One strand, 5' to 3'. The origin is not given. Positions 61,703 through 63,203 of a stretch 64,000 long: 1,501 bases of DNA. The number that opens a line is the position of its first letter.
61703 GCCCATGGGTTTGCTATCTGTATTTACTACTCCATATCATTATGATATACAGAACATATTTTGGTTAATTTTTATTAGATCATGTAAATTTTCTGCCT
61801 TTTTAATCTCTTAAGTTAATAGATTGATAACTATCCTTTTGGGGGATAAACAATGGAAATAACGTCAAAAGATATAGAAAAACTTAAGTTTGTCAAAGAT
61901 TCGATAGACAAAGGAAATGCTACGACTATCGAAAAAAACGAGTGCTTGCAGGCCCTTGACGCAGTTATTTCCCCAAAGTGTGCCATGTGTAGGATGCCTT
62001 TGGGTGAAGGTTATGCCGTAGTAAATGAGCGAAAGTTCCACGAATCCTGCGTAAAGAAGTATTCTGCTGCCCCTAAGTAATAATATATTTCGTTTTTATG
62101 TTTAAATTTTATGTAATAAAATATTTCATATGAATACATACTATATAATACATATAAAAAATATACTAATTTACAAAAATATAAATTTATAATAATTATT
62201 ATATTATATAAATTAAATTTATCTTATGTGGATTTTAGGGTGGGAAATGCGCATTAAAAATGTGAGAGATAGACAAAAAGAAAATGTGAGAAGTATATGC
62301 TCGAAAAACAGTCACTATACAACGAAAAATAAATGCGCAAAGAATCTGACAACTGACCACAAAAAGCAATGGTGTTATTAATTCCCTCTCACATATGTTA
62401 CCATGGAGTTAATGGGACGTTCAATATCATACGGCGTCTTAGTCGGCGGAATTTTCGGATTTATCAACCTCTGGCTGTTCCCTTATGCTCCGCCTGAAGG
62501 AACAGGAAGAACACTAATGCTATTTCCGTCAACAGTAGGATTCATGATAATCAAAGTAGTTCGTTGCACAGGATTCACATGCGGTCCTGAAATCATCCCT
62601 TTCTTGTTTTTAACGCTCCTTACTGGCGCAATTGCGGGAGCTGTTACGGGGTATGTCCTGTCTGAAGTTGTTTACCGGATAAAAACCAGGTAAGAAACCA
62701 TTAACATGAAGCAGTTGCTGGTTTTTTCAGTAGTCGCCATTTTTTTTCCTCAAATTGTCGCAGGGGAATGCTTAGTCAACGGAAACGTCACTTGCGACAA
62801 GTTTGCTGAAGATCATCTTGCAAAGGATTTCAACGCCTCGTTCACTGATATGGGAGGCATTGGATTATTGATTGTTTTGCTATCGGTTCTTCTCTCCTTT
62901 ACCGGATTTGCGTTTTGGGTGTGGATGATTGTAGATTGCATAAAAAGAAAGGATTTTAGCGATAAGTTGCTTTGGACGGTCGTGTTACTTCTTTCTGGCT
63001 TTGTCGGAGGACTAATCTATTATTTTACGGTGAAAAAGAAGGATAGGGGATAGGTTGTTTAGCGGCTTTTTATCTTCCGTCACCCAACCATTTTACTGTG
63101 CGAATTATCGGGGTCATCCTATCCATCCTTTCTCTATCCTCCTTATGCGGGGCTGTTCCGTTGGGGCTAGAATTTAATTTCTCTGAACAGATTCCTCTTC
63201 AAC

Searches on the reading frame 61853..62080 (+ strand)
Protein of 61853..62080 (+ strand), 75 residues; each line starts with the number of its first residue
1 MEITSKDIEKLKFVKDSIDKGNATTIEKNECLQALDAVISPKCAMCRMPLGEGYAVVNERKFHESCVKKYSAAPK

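Call 76: search_protein_families(library=pfam, proteins=[window:61853-62080:+], max_evalue=0.01)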
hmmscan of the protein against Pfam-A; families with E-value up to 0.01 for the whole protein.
window:61853-62080:+ (75 aa): 1 family
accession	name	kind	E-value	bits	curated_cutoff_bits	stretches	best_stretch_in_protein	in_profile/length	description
PF00412.28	LIM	-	0.0095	16.6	22.9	0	43-67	1-27/58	LIM domain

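Call 79: search_protein_families(library=padloc, proteins=[window:61853-62080:+], max_evalue=0.001)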
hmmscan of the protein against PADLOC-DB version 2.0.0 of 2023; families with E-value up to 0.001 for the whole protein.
window:61853-62080:+ (75 aa): 0 families

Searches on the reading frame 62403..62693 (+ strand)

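Call 43: search_protein_families(library=pfam, proteins=[window:62403-62693:+], max_evalue=0.01)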
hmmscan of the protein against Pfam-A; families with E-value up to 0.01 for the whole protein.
window:62403-62693:+ (96 aa): 1 family
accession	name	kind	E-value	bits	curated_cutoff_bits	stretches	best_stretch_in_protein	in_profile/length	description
PF19382.4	DUF5957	-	0.0031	17.9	23.8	1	69-90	2-23/59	Family of unknown function (DUF5957)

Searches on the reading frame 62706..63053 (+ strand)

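Call 43: search_protein_families(library=pfam, proteins=[window:62706-63053:+], max_evalue=0.01)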
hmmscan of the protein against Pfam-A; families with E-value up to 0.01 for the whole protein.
window:62706-63053:+ (115 aa): 3 families
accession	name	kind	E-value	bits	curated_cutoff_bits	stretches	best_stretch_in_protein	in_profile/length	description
PF13396.11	PLDc_N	-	6.6e-10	39.2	23.3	1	69-107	1-39/42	Phospholipase_D-nuclease N-terminal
PF11028.14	TMEM260-like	-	0.0032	17.7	24.2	1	44-108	31-99/179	Protein O-mannosyl-transferase TMEM260-like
PF20556.3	DUF6768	-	0.0055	16.8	27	1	32-107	22-94/123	Family of unknown function (DUF6768)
